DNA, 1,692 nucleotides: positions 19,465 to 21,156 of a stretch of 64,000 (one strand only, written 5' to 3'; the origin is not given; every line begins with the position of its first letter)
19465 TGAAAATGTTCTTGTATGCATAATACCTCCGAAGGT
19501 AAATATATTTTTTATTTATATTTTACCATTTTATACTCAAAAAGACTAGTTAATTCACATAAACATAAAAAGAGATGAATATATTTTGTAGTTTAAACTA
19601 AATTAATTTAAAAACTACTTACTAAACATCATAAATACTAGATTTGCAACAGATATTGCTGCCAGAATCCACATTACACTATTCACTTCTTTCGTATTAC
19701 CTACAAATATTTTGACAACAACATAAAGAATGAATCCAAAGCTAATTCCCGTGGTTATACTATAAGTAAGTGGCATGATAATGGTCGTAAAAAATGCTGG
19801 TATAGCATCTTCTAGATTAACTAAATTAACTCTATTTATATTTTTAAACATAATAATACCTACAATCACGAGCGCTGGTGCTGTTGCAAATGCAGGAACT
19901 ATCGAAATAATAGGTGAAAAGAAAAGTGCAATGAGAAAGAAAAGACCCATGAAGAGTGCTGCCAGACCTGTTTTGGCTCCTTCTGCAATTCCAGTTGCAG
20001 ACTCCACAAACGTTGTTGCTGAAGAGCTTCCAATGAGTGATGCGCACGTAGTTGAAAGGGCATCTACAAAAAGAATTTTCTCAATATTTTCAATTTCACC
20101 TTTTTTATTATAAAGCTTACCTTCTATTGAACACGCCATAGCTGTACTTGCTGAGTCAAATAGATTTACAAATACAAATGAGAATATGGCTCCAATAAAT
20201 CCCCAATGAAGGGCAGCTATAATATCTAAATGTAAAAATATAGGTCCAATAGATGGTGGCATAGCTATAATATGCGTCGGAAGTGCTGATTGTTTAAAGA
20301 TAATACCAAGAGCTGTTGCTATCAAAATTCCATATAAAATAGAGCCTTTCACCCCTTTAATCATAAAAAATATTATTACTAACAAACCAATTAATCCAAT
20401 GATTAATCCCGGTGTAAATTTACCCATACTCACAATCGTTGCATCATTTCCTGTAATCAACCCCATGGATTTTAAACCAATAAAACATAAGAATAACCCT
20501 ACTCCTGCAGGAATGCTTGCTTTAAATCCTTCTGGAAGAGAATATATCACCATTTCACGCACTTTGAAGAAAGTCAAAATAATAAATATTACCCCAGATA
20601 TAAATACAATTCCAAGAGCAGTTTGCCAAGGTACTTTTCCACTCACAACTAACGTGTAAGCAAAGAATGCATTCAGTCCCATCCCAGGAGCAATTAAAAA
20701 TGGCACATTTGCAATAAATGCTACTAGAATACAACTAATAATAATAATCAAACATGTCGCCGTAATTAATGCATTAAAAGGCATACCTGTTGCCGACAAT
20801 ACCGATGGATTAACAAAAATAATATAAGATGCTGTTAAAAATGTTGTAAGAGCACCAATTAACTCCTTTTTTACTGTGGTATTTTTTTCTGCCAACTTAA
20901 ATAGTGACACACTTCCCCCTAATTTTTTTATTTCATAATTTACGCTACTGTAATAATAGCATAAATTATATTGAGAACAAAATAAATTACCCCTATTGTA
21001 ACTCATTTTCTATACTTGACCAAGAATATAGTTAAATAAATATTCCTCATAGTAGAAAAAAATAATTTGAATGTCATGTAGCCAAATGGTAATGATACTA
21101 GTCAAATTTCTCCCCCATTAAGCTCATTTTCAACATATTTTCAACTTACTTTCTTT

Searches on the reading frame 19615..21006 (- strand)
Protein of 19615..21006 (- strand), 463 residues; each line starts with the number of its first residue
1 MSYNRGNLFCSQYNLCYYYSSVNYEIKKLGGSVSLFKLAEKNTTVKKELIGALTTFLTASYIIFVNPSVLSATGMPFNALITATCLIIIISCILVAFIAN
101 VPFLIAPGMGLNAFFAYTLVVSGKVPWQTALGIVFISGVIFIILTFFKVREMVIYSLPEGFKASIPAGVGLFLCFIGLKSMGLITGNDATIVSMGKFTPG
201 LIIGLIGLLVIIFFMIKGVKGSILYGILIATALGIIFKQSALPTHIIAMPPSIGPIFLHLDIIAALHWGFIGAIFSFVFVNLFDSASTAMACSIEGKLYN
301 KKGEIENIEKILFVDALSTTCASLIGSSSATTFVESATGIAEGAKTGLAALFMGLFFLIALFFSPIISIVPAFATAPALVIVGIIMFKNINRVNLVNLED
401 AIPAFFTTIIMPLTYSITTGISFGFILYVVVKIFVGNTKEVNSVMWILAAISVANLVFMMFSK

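Call 6: search_protein_families(library=ncbifam, proteins=[window:19615-21006:-])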
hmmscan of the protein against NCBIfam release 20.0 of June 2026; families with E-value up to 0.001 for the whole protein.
window:19615-21006:- (463 aa): 0 families

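Call 7: search_protein_families(library=pfam, proteins=[window:19615-21006:-])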
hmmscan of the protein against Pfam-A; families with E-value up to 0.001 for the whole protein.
window:19615-21006:- (463 aa): 1 family
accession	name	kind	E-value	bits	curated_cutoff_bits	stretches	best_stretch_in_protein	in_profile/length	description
PF00860.26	Xan_ur_permease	-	6.8e-37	127.5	27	1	47-421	2-387/389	Permease family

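Call 8: find_homologous_proteins(query=window:19615-21006:-)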
Query window:19615-21006:- (463 aa): 7996 proteins with E <= 0.001 among 8000 candidates; the best 120 are listed.
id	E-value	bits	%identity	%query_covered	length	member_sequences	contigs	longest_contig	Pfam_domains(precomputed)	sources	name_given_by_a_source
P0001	1.9e-260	882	100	93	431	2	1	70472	PF00860.27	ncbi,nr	ncbi:MAG: NCS2 family permease [Fusobacteria bacterium]|nr:NCS2 family permease [Fusobacteriota bact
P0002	3.7e-224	763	84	93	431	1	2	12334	PF00860.27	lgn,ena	-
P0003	4.1e-224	763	84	93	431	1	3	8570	PF00860.27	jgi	-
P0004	1.2e-212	725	79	92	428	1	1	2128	PF00860.27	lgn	-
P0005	1.2e-156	540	58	92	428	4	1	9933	PF00860.27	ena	-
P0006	3.9e-141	489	55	92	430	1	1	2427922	PF00860.27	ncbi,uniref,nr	ncbi:NCS2 family permease [Haliovirga abyssi]|uniref:Guanine permease n=1 Tax=Haliovirga abyssi TaxI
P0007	2.9e-140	486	55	91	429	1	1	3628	PF00860.27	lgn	-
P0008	9.0e-140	485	56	91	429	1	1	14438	PF00860.27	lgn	-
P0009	2.1e-139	483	55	91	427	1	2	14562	PF00860.27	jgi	jgi:AGZA family xanthine/uracil permease-like MFS transporter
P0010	4.3e-139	482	54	92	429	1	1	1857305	PF00860.27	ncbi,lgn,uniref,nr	ncbi:NCS2 family permease [Sediminitomix flava]|uniref:AGZA family xanthine/uracil permease-like MFS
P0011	5.7e-139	482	55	91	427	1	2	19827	PF00860.27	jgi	jgi:AGZA family xanthine/uracil permease-like MFS transporter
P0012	7.4e-138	478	54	92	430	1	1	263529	PF00860.27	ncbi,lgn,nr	ncbi:MAG: NCS2 family permease [Desulfobacterales bacterium]|nr:NCS2 family permease [Desulfobactera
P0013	9.3e-138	478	53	91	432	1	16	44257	PF00860.27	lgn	-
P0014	1.2e-137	478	54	91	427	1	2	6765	PF00860.27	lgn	-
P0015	1.3e-136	474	54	91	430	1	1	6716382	PF00860.27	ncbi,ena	-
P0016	1.7e-136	474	54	92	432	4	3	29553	PF00860.27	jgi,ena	jgi:AGZA family xanthine/uracil permease-like MFS transporter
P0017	2.2e-136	474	55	91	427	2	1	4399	PF00860.27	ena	-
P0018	2.5e-136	473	55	92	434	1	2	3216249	PF00860.27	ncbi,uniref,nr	ncbi:NCS2 family permease [Persicobacter psychrovividus]|uniref:Permease n=1 Tax=Persicobacter psych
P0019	2.6e-136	473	54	92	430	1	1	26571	PF00860.27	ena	-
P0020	2.9e-136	473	53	91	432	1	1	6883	PF00860.27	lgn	-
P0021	3.1e-136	473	53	91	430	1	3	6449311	PF00860.27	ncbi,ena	-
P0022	3.5e-136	473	55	91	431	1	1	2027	PF00860.27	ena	-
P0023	7.0e-136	472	54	92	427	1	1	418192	PF00860.27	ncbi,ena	-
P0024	7.8e-136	472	53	91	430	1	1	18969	PF00860.27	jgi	-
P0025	9.0e-136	471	54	92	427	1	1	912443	PF00860.27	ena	-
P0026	1.1e-135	471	54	92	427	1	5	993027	PF00860.27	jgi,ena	jgi:AGZA family xanthine/uracil permease-like MFS transporter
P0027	1.3e-135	471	53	92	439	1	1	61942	PF00860.27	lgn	-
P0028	1.6e-135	471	53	91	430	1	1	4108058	PF00860.27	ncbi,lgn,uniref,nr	ncbi:NCS2 family permease [Mangrovibacterium diazotrophicum]|uniref:AGZA family xanthine/uracil perm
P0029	1.9e-135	470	54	91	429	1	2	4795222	PF00860.27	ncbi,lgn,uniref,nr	ncbi:NCS2 family permease [Aureibacter tunicatorum]|uniref:AGZA family xanthine/uracil permease-like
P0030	1.9e-135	470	53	91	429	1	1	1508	PF00860.27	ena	-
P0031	1.9e-135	470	54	92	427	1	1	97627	PF00860.27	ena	-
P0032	1.9e-135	470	52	91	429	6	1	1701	PF00860.27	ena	-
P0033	2.0e-135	470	53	91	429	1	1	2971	PF00860.27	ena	-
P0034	2.4e-135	470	52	91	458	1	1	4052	PF00860.27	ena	-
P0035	2.7e-135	470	52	91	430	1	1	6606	PF00860.27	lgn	-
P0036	2.8e-135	470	53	91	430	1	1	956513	PF00860.27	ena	-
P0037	3.3e-135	470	53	92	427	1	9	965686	PF00860.27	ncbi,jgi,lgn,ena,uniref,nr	ncbi:NCS2 family permease [uncultured Ilyobacter sp.]|jgi:AGZA family xanthine/uracil permease-like 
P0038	3.3e-135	470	54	92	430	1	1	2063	PF00860.27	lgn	-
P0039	3.4e-135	470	52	93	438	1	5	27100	PF00860.27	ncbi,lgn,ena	-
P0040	3.6e-135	470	55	91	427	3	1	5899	PF00860.27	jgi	-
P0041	3.6e-135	469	52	93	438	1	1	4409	PF00860.27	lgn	-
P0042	3.8e-135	469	52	91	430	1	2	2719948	PF00860.27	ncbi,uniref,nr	ncbi:NCS2 family permease [Maribellus sediminis]|uniref:NCS2 family permease n=1 Tax=Maribellus sedi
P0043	4.2e-135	469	51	93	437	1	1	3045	PF00860.27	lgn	-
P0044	4.8e-135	469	53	91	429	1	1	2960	PF00860.27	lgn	-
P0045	5.0e-135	469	53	91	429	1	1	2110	PF00860.27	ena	-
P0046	5.0e-135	469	52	93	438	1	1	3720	PF00860.27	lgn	-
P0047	5.1e-135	469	53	92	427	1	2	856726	PF00860.27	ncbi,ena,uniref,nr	ncbi:NCS2 family permease [uncultured Ilyobacter sp.]|uniref:NCS2 family permease n=1 Tax=uncultured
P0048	5.2e-135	469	52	91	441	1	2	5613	PF00860.27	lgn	-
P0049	5.6e-135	469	52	91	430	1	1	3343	PF00860.27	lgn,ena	-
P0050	6.7e-135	469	53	91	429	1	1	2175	PF00860.27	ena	-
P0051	7.7e-135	468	53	92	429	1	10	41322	PF00860.27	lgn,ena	-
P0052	8.3e-135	468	53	91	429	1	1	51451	PF00860.27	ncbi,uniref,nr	ncbi:NCS2 family permease [Sebaldella sp. S0638]|uniref:NCS2 family permease n=1 Tax=Sebaldella sp. 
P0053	8.4e-135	468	53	91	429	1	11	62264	PF00860.27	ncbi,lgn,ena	-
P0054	9.4e-135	468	52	91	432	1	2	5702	PF00860.27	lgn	-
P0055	9.4e-135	468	53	91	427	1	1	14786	PF00860.27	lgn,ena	-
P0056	1.1e-134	468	52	91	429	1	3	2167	PF00860.27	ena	-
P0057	1.1e-134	468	53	91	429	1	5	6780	PF00860.27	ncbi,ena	-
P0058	1.1e-134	468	54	91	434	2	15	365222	PF00860.27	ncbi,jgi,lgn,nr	ncbi:MAG: adenine/guanine/hypoxanthine permease [Fusobacteriaceae bacterium]|jgi:AGZA family xanthin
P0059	1.2e-134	468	53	91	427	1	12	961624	PF00860.27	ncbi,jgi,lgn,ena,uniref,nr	ncbi:NCS2 family permease [Ilyobacter polytropus]|uniref:Xanthine/uracil/vitamin C permease n=1 Tax=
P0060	1.5e-134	467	53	91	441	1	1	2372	PF00860.27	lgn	-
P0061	1.7e-134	467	52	91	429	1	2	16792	PF00860.27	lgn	-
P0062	1.7e-134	467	52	91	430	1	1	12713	PF00860.27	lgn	-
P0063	1.8e-134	467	52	91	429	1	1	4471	PF00860.27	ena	-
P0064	1.8e-134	467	52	91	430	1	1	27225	PF00860.27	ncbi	ncbi:MAG: NCS2 family permease [Mangrovibacterium sp.]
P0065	1.8e-134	467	53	92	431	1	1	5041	PF00860.27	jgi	-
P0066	2.2e-134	467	53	92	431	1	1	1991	PF00860.27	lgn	-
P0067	2.3e-134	467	52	91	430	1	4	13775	PF00860.27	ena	-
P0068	2.4e-134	467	54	92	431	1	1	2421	PF00860.27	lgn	-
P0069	2.5e-134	467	52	93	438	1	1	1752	PF00860.27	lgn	-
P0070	2.7e-134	467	52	91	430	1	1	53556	PF00860.27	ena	-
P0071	2.8e-134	467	52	91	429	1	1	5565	PF00860.27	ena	-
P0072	2.8e-134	467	52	91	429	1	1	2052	PF00860.27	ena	-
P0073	3.3e-134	466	52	92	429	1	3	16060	PF00860.27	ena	-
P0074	3.4e-134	466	54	92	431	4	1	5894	PF00860.27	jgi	-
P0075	3.4e-134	466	52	92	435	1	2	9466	PF00860.27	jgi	-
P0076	3.7e-134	466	53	91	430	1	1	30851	PF00860.27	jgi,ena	-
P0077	4.4e-134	466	54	92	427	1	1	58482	PF00860.27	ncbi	ncbi:MAG: NCS2 family permease [Fusobacteriota bacterium]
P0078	5.8e-134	466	53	91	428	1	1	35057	PF00860.27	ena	-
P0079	6.0e-134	465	51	92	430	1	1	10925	PF00860.27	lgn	-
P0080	6.8e-134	465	53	91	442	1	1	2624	PF00860.27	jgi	jgi:AGZA family xanthine/uracil permease-like MFS transporter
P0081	7.3e-134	465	52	92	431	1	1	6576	PF00860.27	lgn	-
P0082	8.0e-134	465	52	91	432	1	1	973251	PF00860.27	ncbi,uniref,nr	ncbi:NCS2 family permease [Verrucomicrobiaceae bacterium N1E253]|uniref:NCS2 family permease n=1 Tax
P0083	8.2e-134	465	53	91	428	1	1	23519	PF00860.27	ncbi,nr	ncbi:MAG: NCS2 family permease [Cytophagales bacterium]|nr:NCS2 family permease [Cytophagales bacter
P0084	8.5e-134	465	53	91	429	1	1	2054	PF00860.27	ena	-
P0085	1.0e-133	465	55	90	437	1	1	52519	PF00860.27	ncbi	-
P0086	1.4e-133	464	53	91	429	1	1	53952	PF00860.27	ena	-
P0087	1.5e-133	464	52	91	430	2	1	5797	PF00860.27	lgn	-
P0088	1.5e-133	464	51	91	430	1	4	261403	PF00860.27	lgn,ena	-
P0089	1.7e-133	464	53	92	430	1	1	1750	PF00860.27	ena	-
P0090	1.7e-133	464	53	91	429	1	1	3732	PF00860.27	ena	-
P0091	1.8e-133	464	52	91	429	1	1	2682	PF00860.27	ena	-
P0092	1.9e-133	464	54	92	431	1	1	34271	PF00860.27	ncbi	-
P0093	2.0e-133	464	52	92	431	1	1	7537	PF00860.27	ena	-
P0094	2.0e-133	464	53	91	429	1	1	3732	PF00860.27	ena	-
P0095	2.4e-133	464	51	91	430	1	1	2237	PF00860.27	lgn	-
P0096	2.4e-133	463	53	91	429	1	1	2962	PF00860.27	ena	-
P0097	2.4e-133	463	53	91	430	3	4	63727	PF00860.27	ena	-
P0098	2.6e-133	463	53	92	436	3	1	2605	PF00860.27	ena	-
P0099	2.8e-133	463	53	91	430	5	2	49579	PF00860.27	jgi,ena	jgi:AGZA family xanthine/uracil permease-like MFS transporter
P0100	3.0e-133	463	53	91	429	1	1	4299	PF00860.27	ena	-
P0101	3.0e-133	463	53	91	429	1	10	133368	PF00860.27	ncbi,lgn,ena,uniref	ncbi:NCS2 family permease [Sebaldella termitidis]|uniref:NCS2 family permease n=1 Tax=Sebaldella ter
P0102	3.3e-133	463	53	91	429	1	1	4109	PF00860.27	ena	-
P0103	3.5e-133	463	53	91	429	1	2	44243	PF00860.27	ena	-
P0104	3.6e-133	463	52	92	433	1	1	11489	PF00860.27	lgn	-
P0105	4.1e-133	463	52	92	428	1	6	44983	PF00860.27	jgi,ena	-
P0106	4.1e-133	463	53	91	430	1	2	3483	PF00860.27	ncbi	-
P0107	4.3e-133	463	50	92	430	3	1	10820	PF00860.27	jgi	jgi:AGZA family xanthine/uracil permease-like MFS transporter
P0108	4.4e-133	463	53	91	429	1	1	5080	PF00860.27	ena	-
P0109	4.4e-133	463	53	91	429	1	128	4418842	PF00860.27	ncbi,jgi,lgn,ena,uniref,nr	ncbi:Guanine/hypoxanthine permease pbuG [Sebaldella termitidis]|jgi:AGZA family xanthine/uracil perm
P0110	4.7e-133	463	52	91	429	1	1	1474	PF00860.27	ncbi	-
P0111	4.9e-133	462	53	91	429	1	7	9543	PF00860.27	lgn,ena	-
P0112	5.4e-133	462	52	92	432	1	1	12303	PF00860.27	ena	-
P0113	5.4e-133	462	53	91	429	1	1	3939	PF00860.27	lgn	-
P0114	5.6e-133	462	55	90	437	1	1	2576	PF00860.27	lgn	-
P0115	5.6e-133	462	55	90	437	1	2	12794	PF00860.27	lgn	-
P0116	6.4e-133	462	52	91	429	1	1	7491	PF00860.27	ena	-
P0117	6.5e-133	462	52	91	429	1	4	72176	PF00860.27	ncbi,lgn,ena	-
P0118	6.6e-133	462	52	91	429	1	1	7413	PF00860.27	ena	-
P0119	7.1e-133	462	51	91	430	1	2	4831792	PF00860.27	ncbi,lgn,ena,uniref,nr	ncbi:NCS2 family permease [Mangrovibacterium marinum]|uniref:AGZA family xanthine/uracil permease-li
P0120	7.2e-133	462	52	91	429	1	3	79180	PF00860.27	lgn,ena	-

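Call 9: search_solved_structures(query=window:19615-21006:-, show_alignments=1)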
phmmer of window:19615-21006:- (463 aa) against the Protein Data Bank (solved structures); distinct sequences matched with E-value up to 0.001: 3.
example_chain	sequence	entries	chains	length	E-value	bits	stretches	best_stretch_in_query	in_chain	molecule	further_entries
8irl_A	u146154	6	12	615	8.8e-63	216.1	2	182-434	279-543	Adenine/guanine permease AZG1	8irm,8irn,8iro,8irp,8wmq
8wo7_A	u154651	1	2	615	7.4e-62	213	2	182-434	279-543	Adenine/guanine permease AZG1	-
9j12_A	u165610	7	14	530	2.2e-48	168.6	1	74-434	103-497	Adenine/guanine permease AZG2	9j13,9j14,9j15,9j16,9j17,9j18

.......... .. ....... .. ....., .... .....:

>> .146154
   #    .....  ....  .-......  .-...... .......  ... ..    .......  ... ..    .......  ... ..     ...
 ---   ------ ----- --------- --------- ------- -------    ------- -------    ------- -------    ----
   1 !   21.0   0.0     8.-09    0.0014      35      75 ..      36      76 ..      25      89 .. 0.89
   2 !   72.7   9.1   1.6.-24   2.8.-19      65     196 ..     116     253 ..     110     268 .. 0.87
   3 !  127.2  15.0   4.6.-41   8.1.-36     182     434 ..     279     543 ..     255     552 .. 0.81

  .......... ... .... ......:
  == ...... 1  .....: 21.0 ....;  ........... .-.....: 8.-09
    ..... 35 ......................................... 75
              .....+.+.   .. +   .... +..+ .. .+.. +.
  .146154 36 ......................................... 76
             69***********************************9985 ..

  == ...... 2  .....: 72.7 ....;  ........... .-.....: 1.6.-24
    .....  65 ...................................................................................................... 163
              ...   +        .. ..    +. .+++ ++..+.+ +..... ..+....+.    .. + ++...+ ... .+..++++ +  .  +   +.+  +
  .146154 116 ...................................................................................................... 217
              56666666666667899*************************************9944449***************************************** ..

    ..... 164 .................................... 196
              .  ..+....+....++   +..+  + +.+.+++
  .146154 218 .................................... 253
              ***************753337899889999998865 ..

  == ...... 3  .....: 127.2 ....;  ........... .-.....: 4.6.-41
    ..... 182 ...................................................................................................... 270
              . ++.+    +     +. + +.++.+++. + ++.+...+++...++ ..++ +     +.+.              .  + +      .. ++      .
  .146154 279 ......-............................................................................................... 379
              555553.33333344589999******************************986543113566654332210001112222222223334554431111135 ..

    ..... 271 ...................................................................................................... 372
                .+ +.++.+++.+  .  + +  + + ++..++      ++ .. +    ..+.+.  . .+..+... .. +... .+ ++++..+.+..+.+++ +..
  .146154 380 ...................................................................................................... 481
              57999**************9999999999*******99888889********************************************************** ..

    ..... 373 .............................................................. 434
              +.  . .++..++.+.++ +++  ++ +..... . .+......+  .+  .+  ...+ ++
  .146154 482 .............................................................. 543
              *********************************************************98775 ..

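Call 10: find_encoding_contigs(protein=P0002, flank=3000, max_places=3)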
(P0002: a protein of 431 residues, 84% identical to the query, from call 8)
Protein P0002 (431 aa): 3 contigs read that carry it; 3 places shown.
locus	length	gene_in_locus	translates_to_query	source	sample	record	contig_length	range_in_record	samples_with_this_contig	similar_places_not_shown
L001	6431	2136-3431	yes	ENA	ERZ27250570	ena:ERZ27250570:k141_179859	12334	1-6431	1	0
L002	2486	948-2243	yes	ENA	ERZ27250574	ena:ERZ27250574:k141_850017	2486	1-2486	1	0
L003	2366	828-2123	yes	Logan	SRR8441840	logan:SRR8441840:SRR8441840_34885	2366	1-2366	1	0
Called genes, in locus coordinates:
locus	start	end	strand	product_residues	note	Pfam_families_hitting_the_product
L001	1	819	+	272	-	?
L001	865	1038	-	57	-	-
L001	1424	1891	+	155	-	PF11969:DcpS_C, PF01230:HIT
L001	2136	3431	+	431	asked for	PF00860:Xan_ur_permease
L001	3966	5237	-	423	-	-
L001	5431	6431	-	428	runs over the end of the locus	-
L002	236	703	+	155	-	PF11969:DcpS_C, PF01230:HIT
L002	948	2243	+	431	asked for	PF00860:Xan_ur_permease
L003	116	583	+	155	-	PF11969:DcpS_C, PF01230:HIT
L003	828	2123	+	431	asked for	PF00860:Xan_ur_permease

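Call 11: find_encoding_contigs(protein=P0003, flank=3000, max_places=3)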
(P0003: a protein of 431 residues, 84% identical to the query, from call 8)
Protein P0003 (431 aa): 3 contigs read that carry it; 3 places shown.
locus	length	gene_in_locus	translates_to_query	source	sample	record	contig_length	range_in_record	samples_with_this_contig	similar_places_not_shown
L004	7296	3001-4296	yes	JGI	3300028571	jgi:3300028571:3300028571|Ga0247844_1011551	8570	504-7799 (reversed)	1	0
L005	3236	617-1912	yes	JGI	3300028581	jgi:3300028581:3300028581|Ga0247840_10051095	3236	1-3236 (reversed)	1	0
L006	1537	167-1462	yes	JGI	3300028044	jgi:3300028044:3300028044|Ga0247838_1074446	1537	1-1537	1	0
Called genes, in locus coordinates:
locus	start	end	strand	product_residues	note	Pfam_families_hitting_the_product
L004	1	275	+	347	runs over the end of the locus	?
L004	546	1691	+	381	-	-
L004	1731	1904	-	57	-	-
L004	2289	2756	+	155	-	PF11969:DcpS_C, PF01230:HIT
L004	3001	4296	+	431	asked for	PF00860:Xan_ur_permease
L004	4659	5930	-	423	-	-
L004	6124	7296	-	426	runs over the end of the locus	-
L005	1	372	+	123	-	?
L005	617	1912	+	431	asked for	PF00860:Xan_ur_permease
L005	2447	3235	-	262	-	?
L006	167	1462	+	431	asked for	PF00860:Xan_ur_permease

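Call 12: find_encoding_contigs(protein=P0004, flank=3000, max_places=3)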
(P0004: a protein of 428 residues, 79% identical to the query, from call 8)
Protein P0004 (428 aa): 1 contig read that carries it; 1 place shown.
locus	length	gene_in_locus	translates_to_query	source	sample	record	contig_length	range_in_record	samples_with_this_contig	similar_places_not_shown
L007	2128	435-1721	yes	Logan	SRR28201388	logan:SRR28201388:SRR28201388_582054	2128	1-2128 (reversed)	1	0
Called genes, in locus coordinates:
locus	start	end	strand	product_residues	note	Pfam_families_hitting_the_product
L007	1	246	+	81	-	?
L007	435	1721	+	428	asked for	PF00860:Xan_ur_permease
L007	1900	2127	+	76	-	?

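Call 13: find_encoding_contigs(protein=P0005, flank=3000, max_places=3)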
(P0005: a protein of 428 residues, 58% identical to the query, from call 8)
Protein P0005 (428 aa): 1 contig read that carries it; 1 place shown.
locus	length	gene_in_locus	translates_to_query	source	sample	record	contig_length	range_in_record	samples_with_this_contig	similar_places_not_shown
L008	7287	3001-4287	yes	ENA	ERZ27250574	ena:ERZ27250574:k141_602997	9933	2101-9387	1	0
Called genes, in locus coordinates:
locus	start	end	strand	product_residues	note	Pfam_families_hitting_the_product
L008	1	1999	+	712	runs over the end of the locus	PF00512:HisKA, PF02518:HATPase_c, PF00072:Response_reg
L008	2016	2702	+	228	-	PF00072:Response_reg, PF00486:Trans_reg_C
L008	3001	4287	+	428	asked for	PF00860:Xan_ur_permease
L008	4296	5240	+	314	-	PF05448:AXE1, PF12146:Hydrolase_4 (faint), PF00326:Peptidase_S9 (weak)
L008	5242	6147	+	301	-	PF03595:SLAC1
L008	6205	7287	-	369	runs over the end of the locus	PF00328:His_Phos_2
